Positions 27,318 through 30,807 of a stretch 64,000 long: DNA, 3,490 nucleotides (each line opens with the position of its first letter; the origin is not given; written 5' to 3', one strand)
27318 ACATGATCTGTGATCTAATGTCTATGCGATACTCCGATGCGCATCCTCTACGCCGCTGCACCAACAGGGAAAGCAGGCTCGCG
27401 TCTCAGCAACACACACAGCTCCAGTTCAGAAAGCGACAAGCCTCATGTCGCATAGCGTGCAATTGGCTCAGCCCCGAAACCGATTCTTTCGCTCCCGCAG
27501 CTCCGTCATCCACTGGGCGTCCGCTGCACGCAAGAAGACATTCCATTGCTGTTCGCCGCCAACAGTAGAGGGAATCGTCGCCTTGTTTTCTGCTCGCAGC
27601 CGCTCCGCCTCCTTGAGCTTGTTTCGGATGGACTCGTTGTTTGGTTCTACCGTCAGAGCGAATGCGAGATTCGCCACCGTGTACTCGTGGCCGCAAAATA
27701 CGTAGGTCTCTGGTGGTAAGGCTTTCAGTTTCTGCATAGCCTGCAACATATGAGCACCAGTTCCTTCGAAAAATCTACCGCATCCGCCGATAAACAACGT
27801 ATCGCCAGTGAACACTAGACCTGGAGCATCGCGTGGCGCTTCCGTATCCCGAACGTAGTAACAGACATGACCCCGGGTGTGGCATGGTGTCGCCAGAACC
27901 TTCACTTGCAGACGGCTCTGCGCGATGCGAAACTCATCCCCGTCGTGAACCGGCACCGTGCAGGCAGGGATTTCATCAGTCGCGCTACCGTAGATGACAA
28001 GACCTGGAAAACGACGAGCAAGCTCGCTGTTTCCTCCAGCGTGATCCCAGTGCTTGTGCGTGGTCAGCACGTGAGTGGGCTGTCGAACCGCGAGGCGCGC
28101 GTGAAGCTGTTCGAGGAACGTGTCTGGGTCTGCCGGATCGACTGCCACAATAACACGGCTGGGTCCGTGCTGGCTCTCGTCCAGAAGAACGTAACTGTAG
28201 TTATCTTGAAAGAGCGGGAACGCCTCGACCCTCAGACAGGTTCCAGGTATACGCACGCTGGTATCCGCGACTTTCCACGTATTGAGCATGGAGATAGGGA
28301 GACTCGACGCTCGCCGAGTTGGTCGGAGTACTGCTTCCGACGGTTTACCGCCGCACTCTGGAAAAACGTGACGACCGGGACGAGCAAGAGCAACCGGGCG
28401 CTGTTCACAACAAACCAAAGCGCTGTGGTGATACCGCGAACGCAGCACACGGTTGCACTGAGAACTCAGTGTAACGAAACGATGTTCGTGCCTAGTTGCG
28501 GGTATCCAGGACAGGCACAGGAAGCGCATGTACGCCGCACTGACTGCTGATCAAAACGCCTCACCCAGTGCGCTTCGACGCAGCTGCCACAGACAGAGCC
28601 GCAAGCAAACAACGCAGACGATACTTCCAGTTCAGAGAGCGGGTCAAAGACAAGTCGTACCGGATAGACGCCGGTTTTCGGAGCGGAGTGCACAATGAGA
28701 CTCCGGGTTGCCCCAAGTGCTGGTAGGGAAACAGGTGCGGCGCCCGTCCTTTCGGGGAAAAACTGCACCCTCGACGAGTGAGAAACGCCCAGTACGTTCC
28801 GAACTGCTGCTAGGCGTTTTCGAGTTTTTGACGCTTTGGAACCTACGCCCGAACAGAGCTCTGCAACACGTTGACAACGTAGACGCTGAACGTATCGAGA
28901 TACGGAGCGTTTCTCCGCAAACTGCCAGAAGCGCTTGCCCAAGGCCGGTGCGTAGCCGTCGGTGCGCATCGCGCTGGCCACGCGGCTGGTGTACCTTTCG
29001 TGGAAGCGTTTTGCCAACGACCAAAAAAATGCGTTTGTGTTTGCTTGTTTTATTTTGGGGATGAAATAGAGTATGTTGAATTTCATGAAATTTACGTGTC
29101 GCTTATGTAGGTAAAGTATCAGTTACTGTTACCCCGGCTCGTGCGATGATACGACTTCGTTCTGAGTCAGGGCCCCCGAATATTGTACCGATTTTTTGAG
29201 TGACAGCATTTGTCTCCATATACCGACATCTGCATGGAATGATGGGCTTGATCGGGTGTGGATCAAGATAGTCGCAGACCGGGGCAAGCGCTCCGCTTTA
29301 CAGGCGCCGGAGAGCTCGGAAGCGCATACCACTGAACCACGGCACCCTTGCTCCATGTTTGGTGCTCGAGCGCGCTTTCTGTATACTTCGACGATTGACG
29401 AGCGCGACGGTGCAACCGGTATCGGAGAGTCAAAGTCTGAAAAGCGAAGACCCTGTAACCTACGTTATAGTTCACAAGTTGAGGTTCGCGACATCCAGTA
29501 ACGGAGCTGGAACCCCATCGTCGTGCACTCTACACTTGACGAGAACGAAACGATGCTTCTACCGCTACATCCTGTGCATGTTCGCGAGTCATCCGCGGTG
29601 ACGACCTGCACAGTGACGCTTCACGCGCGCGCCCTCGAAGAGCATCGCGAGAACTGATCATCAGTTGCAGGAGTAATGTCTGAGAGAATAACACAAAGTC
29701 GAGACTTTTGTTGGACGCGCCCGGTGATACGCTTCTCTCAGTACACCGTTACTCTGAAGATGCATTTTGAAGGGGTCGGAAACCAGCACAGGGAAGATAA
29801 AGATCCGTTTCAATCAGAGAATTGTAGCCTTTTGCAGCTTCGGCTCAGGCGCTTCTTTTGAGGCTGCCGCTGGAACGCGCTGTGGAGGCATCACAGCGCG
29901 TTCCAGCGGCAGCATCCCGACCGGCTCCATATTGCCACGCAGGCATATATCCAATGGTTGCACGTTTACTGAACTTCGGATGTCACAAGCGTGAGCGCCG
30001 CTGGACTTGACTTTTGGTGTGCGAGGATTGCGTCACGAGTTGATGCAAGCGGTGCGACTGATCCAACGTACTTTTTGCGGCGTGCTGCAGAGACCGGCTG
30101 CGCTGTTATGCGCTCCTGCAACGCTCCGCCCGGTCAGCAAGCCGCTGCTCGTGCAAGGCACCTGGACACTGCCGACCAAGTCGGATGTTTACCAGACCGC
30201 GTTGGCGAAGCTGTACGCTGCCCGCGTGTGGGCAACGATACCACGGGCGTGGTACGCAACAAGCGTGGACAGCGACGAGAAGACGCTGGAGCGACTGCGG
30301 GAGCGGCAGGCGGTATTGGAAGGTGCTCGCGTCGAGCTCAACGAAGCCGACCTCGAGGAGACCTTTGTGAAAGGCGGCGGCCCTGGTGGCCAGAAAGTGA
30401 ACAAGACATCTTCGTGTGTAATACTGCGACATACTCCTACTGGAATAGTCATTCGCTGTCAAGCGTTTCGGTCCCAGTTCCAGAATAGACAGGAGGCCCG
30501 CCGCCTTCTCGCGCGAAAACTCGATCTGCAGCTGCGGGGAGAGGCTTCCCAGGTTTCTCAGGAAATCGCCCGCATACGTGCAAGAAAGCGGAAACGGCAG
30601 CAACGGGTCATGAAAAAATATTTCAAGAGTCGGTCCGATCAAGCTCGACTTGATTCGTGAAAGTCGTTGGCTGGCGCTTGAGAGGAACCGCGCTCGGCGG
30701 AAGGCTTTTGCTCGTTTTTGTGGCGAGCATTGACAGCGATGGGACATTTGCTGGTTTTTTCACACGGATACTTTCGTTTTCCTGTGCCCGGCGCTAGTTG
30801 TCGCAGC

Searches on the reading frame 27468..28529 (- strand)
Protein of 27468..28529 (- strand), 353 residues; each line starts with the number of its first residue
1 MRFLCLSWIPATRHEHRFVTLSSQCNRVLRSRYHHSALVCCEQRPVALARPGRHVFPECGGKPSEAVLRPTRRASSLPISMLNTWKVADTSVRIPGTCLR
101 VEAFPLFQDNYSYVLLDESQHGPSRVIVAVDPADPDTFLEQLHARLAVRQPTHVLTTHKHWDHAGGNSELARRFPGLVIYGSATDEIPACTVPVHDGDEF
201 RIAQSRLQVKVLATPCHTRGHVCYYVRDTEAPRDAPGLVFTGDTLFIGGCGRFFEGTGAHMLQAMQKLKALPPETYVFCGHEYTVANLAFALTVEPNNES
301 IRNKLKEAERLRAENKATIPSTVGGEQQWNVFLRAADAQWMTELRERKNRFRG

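Call 52: search_protein_families(library=pfam, proteins=[window:27468-28529:-], max_evalue=0.00001)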
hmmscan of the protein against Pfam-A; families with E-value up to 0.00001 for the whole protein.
window:27468-28529:- (353 aa): 3 families
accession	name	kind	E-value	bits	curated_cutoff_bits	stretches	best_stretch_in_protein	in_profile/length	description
PF16123.11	HAGH_C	-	9.1e-21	74.5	25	1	282-351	1-83/83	Hydroxyacylglutathione hydrolase C-terminus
PF00753.33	Lactamase_B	-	9.4e-15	55.5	22.7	1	130-281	20-196/196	Metallo-beta-lactamase superfamily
PF12706.13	Lactamase_B_2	-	1.3e-06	28.6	27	1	138-261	11-154/200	Beta-lactamase superfamily domain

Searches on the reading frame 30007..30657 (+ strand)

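Call 52: search_protein_families(library=pfam, proteins=[window:30007-30657:+], max_evalue=0.00001)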
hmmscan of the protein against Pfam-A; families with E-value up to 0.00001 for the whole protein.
window:30007-30657:+ (217 aa): 1 family
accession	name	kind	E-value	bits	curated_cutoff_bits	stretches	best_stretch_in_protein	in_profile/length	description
PF00472.26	RF-1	-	3e-25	88.9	35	1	108-204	4-106/116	RF-1 domain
